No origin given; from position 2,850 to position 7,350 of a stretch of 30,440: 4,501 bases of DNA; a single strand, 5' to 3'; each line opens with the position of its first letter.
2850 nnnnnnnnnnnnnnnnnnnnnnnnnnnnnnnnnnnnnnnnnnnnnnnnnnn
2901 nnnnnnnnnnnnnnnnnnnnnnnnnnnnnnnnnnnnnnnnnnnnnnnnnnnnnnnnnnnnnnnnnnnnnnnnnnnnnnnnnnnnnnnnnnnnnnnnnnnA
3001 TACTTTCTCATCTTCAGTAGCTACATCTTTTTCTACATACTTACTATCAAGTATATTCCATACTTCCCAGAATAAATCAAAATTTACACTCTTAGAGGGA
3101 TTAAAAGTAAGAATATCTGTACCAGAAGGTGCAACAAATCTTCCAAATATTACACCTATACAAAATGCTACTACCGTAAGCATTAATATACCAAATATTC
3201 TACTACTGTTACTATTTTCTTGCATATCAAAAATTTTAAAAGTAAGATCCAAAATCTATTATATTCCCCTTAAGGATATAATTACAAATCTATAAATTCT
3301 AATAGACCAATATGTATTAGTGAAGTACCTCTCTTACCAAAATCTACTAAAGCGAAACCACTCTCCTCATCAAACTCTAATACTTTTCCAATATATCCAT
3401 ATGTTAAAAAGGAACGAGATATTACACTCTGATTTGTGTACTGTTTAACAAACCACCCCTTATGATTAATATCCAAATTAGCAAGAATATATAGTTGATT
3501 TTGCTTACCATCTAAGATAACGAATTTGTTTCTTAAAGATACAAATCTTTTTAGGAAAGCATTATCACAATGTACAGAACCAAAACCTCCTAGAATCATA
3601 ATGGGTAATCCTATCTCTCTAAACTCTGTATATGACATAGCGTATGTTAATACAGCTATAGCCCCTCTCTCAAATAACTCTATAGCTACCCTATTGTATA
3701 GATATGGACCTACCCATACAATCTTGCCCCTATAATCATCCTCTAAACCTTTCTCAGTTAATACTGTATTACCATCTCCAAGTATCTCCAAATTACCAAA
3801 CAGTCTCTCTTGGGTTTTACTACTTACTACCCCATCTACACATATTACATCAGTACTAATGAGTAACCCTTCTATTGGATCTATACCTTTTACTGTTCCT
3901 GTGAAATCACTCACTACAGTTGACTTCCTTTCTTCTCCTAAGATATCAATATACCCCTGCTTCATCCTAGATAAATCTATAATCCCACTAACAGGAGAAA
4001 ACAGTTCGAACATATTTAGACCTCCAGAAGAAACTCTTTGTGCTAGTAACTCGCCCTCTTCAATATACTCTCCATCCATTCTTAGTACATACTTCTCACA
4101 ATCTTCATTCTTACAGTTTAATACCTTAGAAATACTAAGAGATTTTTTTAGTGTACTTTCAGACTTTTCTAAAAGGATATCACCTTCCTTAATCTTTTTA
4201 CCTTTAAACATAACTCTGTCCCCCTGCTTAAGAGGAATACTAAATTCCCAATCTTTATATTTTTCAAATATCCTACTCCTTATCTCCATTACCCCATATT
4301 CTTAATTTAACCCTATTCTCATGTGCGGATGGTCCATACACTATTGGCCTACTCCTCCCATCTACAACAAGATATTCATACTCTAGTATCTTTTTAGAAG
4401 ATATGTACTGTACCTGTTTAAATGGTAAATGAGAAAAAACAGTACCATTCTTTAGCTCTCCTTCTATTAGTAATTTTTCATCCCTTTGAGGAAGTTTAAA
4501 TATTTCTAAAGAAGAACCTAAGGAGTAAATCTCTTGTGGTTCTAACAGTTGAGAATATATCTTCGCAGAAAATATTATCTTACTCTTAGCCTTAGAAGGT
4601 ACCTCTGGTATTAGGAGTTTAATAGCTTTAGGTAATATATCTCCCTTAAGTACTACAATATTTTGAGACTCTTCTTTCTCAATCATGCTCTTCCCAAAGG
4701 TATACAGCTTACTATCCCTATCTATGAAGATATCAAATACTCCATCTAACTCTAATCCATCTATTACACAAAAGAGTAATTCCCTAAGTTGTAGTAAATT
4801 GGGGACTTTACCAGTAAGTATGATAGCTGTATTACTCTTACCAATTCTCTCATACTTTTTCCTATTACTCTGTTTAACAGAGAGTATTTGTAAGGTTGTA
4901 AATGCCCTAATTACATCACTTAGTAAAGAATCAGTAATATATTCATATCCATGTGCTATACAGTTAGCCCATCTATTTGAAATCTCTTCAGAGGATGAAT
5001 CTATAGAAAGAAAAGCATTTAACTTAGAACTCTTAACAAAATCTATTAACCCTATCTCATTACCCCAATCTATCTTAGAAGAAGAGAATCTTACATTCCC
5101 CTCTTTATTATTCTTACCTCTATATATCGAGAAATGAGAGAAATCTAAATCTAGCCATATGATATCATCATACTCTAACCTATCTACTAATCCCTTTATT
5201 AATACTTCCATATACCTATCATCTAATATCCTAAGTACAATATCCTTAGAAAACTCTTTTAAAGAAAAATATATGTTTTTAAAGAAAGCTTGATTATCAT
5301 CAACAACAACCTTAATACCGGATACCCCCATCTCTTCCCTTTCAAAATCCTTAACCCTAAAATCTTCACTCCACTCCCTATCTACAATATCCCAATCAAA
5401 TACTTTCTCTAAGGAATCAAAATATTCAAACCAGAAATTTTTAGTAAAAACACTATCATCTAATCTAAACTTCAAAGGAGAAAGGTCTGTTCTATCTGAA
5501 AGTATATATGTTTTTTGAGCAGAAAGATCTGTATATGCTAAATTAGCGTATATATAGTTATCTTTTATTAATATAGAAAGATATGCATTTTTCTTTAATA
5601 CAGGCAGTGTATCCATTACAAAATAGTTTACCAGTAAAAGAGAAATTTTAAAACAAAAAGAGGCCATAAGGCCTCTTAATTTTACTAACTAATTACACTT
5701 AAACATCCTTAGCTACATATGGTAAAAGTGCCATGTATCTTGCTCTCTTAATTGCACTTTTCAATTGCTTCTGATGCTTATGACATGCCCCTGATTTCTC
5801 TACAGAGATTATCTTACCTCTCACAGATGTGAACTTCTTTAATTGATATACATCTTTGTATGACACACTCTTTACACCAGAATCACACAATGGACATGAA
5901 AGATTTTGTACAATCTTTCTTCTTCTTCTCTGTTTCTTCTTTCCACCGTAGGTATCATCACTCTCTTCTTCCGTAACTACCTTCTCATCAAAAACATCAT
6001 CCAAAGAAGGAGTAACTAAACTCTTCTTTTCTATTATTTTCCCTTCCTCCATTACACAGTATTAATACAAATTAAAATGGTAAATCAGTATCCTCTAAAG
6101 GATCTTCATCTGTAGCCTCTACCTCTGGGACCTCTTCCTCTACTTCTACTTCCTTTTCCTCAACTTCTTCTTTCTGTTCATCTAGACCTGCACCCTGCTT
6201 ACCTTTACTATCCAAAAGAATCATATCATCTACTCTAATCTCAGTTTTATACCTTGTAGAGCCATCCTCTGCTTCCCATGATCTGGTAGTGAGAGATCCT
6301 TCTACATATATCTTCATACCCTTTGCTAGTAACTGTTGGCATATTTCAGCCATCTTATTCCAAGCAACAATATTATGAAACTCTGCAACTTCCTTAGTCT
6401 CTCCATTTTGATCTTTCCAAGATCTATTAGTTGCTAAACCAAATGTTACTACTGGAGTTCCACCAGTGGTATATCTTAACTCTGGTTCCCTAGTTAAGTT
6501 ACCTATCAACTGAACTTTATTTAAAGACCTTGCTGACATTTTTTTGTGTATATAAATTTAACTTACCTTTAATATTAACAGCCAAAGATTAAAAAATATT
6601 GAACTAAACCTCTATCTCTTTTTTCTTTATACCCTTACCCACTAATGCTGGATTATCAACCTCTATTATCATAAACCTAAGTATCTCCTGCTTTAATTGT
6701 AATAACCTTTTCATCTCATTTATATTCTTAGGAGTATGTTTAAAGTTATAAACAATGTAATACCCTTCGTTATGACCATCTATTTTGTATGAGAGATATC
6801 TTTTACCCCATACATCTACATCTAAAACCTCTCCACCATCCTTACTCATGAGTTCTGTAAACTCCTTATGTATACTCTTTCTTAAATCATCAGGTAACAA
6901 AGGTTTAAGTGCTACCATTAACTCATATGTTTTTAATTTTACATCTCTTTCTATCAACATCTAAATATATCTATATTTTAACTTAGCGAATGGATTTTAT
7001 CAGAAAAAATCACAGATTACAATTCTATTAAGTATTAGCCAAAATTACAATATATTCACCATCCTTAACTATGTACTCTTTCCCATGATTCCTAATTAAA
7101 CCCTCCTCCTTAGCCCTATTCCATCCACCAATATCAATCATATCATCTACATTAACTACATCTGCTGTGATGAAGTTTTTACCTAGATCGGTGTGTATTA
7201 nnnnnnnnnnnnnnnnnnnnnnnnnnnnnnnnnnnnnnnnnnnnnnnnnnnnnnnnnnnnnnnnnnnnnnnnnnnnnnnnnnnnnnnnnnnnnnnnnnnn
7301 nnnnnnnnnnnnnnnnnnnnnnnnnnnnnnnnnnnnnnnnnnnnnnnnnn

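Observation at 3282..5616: Degenerate GlmL-like (actin-fold) protein coupled to a barrel-sandwich-hybrid protein: orphan two-gene module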

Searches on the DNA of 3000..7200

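Call 70: search_rna_families(source=window, start=3000, end=7200, threshold=evalue, max_evalue=1)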
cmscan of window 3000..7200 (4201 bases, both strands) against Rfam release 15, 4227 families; matches with E-value up to 1: 0.
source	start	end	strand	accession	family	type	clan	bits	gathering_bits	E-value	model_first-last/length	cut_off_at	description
